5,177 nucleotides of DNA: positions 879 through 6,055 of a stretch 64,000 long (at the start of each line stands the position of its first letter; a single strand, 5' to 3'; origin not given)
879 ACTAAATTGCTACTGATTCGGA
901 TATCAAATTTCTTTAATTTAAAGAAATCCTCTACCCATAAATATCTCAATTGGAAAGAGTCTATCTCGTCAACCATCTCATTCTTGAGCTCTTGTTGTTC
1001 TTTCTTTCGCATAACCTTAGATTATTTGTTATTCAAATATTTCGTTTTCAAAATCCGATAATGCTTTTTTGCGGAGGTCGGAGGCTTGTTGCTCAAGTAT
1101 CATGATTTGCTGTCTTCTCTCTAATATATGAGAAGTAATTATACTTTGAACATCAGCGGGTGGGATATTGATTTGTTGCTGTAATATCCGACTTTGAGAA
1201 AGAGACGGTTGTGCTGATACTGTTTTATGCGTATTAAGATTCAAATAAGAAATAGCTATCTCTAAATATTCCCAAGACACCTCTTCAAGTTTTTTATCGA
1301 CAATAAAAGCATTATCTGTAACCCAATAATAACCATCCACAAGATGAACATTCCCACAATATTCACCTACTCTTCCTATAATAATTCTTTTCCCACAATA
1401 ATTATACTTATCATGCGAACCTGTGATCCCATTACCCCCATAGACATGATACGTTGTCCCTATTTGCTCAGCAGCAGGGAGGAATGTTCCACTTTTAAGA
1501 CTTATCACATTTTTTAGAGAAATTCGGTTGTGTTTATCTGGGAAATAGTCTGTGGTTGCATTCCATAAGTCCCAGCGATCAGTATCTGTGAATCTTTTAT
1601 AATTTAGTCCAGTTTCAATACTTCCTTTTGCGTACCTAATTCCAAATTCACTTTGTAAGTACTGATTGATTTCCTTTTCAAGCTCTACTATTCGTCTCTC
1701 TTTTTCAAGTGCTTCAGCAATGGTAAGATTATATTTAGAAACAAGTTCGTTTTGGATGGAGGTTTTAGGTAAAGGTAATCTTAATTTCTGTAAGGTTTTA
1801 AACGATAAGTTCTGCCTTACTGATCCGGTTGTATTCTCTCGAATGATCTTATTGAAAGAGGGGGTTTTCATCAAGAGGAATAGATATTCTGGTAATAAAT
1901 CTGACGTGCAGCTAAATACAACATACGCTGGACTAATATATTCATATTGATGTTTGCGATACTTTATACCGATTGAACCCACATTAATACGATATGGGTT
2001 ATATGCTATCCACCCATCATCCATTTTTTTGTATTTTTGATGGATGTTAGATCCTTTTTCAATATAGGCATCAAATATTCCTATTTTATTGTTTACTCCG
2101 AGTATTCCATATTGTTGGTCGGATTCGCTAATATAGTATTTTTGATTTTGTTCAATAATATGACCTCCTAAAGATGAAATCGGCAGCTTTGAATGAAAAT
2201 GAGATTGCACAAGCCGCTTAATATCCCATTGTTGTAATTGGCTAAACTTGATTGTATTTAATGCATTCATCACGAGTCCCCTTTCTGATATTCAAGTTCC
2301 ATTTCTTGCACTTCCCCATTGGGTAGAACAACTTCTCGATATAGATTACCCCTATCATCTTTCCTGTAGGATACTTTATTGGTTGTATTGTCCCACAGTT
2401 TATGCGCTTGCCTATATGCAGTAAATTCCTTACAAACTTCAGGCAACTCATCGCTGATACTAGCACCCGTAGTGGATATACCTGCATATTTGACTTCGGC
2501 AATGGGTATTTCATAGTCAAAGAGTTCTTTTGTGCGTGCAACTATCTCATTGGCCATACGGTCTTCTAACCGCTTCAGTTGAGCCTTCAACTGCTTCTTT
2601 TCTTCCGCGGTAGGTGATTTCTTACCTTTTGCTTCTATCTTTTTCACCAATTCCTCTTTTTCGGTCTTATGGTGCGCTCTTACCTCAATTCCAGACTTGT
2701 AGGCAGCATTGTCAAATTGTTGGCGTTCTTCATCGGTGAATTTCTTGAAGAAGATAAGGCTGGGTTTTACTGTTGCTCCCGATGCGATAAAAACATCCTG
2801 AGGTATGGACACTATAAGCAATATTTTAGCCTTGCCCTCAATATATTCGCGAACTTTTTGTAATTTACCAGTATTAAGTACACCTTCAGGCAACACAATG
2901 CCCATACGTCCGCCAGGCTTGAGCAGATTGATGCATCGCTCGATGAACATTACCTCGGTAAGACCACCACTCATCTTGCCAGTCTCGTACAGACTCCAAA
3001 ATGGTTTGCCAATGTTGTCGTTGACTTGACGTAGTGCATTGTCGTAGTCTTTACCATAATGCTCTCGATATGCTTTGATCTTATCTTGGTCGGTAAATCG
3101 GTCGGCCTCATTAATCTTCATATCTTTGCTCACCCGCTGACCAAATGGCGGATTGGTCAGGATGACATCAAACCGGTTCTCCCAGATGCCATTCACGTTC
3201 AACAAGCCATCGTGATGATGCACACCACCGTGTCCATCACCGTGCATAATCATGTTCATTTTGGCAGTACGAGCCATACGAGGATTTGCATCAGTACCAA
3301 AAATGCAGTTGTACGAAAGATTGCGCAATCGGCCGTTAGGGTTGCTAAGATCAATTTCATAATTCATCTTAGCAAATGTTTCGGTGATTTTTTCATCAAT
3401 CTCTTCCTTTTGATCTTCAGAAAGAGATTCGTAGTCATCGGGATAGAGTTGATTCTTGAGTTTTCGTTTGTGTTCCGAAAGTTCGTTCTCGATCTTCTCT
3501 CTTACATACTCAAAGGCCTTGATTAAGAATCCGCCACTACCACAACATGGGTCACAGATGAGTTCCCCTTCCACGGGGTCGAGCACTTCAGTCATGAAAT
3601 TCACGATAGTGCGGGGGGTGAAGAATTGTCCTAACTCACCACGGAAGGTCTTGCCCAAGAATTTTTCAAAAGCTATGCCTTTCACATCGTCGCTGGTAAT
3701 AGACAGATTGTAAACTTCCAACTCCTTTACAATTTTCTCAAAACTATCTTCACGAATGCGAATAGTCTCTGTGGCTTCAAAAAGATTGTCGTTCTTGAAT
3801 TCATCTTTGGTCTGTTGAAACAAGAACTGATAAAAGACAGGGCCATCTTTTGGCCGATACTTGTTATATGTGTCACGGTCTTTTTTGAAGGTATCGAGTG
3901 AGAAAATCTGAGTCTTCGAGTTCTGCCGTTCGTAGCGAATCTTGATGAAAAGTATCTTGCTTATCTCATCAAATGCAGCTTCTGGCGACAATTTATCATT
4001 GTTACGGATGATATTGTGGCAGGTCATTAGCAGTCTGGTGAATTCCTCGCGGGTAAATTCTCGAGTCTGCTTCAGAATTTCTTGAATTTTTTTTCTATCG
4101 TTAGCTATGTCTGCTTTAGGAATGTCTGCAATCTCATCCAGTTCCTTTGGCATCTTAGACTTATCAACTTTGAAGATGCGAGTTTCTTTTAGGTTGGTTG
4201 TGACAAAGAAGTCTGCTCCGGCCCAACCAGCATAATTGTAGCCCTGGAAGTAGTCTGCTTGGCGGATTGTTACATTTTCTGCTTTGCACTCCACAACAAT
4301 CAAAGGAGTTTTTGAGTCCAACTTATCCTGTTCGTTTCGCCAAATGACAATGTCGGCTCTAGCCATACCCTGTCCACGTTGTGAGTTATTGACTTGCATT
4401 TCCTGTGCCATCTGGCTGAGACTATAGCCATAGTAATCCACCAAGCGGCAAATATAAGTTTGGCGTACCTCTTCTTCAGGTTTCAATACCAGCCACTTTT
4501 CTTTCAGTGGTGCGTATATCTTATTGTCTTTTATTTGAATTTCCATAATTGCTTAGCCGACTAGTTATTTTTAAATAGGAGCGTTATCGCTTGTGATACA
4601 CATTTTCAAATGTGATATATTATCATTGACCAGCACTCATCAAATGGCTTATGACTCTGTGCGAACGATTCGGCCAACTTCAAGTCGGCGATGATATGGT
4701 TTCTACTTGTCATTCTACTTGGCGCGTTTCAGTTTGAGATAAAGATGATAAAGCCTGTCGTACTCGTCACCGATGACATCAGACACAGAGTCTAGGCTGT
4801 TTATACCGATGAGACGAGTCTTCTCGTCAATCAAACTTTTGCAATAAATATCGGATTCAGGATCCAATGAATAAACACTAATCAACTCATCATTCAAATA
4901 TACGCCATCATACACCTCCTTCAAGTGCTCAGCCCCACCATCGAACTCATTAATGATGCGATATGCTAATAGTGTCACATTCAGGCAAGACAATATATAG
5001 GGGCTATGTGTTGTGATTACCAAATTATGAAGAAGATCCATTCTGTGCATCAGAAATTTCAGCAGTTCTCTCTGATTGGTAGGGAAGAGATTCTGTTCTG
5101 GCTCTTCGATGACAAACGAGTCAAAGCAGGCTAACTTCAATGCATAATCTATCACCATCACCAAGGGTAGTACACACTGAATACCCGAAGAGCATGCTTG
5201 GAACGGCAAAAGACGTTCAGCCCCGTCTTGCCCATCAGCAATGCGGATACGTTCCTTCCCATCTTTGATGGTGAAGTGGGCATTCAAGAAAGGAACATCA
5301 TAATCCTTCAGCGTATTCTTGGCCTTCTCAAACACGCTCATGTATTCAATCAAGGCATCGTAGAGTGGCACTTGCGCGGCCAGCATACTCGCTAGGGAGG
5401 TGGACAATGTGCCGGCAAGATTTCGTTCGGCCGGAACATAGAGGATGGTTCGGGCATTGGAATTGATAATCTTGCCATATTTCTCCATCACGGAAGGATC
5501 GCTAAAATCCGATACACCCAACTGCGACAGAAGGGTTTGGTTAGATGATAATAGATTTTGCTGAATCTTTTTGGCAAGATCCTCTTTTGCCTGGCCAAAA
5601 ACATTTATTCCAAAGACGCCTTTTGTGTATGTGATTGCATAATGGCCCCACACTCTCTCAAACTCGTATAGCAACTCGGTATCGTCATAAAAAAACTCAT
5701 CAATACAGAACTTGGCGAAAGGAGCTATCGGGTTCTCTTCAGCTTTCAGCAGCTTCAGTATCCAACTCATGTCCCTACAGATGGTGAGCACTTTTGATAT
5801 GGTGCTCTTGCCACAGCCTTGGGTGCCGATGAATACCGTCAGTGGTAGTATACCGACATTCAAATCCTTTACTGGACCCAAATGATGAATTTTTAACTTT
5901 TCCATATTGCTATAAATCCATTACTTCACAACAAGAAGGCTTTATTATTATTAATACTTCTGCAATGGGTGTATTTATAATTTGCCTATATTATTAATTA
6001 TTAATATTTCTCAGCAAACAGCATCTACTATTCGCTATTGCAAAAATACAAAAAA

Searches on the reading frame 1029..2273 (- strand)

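Call 91: search_protein_families(library=pfam, proteins=[window:1029-2273:-], max_evalue=0.00001)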
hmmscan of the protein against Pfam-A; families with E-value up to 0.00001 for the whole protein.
window:1029-2273:- (414 aa): 1 family
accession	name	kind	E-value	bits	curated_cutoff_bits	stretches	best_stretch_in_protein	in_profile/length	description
PF01420.25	Methylase_S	-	6.2e-15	56.2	22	1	252-386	8-151/168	Type I restriction modification DNA specificity domain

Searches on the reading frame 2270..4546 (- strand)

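Call 91: search_protein_families(library=pfam, proteins=[window:2270-4546:-], max_evalue=0.00001)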
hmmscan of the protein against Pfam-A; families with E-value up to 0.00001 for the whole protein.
window:2270-4546:- (758 aa): 5 families
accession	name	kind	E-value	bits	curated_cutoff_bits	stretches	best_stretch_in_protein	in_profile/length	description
PF02384.22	N6_Mtase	-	6.4e-40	137.8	20.4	2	286-487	3-153/311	N-6 DNA Methylase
PF13588.12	HSDR_N_2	-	3.9e-25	88.5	25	1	23-143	1-110/110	Type I restriction enzyme R protein N terminus (HSDR_N)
PF01170.24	UPF0020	-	2.9e-10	40.6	22.3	1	318-477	20-140/197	RMKL-like, methyltransferase domain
PF07669.17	Eco57I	-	2e-09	38.2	25.3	1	448-586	65-171/171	Eco57I restriction-modification methylase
PF04313.20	HSDR_N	-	1.3e-06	28.9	25.1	1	45-129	113-194/198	Type I restriction enzyme R protein N terminus (HSDR_N)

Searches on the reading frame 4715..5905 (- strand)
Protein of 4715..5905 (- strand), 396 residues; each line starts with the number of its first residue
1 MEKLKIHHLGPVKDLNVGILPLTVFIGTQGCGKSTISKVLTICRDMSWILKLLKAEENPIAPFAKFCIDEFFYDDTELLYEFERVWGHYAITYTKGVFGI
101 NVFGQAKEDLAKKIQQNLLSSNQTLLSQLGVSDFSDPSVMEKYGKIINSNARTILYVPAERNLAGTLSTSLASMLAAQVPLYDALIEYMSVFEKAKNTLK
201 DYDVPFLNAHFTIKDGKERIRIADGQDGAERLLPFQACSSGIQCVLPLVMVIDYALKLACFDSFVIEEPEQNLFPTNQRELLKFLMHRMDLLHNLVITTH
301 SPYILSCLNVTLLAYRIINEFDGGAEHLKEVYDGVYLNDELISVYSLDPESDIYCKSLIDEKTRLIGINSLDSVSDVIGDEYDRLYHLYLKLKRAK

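Call 91: search_protein_families(library=pfam, proteins=[window:4715-5905:-], max_evalue=0.00001)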
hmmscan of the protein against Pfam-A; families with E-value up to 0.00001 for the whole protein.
window:4715-5905:- (396 aa): 2 families
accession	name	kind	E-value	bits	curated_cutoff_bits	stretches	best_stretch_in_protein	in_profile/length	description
PF13175.12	AAA_15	-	1.1e-16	61.8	32.1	1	102-304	147-373/374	AAA ATPase domain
PF13304.12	AAA_21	-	3.2e-11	44.3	27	1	227-306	227-304/304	AAA domain, putative AbiEii toxin, Type IV TA system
